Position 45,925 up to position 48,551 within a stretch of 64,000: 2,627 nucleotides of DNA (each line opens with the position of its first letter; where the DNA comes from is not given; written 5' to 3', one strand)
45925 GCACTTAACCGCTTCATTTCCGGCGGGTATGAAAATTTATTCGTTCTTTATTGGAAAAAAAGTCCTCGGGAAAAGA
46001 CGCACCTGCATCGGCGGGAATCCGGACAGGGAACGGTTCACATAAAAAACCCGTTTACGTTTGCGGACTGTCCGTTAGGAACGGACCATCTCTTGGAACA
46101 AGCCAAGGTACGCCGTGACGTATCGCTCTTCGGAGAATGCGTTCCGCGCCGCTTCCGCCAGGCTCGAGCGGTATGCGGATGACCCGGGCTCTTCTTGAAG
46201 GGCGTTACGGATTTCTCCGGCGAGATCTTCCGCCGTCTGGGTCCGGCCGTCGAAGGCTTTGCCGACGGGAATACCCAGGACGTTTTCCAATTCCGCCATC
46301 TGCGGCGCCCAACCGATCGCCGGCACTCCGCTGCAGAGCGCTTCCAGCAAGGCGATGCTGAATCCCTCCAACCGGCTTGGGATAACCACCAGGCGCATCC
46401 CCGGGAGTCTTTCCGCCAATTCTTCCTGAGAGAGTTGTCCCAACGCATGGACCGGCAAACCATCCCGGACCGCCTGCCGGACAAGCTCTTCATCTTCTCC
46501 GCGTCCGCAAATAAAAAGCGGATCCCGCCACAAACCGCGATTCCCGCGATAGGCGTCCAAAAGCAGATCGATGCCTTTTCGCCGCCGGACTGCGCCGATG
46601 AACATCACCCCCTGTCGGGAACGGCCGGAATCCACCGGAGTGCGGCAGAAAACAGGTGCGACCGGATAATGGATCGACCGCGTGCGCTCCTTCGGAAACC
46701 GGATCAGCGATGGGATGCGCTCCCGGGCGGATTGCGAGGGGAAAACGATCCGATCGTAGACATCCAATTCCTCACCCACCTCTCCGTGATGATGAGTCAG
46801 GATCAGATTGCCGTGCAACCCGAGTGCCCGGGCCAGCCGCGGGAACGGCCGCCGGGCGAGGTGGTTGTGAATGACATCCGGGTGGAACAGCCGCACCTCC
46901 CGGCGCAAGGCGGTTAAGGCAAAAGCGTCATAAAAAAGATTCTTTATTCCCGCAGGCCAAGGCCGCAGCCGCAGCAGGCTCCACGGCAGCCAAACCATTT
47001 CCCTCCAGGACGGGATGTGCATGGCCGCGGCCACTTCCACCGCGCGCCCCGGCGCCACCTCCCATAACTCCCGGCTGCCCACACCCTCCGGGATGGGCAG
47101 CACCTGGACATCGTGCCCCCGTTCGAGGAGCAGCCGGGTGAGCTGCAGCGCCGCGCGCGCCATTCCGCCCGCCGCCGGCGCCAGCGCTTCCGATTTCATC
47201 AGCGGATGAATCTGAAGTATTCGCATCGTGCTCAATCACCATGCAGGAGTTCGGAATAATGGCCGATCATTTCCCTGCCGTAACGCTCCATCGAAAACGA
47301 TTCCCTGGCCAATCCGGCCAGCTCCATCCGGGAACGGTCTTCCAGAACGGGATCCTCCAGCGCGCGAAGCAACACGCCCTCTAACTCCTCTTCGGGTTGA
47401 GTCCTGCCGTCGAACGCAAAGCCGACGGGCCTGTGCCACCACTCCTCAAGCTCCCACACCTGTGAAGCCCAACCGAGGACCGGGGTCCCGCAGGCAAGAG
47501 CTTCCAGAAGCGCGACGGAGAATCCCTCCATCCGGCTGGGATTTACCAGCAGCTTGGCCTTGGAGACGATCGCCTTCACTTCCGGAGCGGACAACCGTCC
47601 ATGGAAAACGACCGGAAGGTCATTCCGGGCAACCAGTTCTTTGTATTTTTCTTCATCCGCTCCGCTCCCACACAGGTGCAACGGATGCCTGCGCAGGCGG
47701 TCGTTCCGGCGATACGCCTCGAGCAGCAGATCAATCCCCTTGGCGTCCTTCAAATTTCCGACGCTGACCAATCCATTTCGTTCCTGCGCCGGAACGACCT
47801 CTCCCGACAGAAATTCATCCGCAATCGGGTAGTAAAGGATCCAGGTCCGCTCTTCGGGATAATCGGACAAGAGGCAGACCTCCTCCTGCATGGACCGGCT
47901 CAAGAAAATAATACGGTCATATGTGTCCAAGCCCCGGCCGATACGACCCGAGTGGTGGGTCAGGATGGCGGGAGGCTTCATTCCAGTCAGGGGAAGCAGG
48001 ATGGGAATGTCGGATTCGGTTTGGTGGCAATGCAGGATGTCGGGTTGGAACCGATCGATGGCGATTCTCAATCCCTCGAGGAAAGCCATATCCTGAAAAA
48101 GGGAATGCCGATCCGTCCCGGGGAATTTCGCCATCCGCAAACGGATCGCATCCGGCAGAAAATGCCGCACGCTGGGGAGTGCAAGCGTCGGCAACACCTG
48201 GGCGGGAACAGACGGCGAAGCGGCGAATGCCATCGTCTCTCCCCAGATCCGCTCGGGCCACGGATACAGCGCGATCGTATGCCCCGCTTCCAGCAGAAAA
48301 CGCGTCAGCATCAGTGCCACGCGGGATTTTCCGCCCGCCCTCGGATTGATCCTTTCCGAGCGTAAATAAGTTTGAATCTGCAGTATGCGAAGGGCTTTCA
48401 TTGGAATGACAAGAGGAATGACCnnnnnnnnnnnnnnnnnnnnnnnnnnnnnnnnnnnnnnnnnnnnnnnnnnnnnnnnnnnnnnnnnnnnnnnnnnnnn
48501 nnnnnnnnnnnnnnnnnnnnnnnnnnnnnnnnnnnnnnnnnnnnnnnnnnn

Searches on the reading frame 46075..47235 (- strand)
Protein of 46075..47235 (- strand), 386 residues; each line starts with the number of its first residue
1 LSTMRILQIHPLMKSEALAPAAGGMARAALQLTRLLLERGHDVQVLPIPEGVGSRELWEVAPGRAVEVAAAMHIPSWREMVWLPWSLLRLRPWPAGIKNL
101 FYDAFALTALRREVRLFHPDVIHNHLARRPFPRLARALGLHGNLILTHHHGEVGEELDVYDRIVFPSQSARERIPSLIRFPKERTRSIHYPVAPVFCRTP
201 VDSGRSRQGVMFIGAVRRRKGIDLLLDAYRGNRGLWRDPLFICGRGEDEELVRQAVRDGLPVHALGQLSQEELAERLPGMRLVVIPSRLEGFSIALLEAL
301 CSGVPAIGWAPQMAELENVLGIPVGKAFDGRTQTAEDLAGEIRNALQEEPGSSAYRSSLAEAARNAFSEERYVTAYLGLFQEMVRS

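Call 51: search_protein_families(library=pfam, proteins=[window:46075-47235:-], max_evalue=0.001)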
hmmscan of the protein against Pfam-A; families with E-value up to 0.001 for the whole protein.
window:46075-47235:- (386 aa): 4 families
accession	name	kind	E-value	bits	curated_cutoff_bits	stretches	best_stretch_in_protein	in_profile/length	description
PF13692.12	Glyco_trans_1_4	-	1.5e-15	58.2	27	1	209-315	3-113/142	Glycosyl transferases group 1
PF00534.26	Glycos_transf_1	-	1.5e-15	57.6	26.4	1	210-365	18-171/172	Glycosyl transferases group 1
PF13439.12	Glyco_transf_4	-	1.3e-10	42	28.5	1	23-192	2-166/170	Glycosyltransferase Family 4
PF20706.3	GT4-conflict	-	7.1e-06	25.7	26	1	210-307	200-309/385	Family 4 Glycosyltransferase in conflict systems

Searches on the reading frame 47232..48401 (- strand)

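Call 51: search_protein_families(library=pfam, proteins=[window:47232-48401:-], max_evalue=0.001)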
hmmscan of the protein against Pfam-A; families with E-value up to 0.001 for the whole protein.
window:47232-48401:- (389 aa): 6 families
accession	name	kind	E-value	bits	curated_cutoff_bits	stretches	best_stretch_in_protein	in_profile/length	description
PF00534.26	Glycos_transf_1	-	1.6e-21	77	26.4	1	205-359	12-165/172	Glycosyl transferases group 1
PF13692.12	Glyco_trans_1_4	-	1.3e-18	68.1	27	1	210-311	3-106/142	Glycosyl transferases group 1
PF13439.12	Glyco_transf_4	-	2.9e-10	40.9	28.5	1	23-193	2-166/170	Glycosyltransferase Family 4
PF20706.3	GT4-conflict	-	6.7e-09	35.6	26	1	183-309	170-309/385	Family 4 Glycosyltransferase in conflict systems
PF13579.12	Glyco_trans_4_4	-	3e-06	28.1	29.7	1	78-157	32-109/158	Glycosyl transferase 4-like domain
PF13524.12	Glyco_trans_1_2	-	1e-05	25.9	25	1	226-312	5-81/144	Glycosyl transferase-like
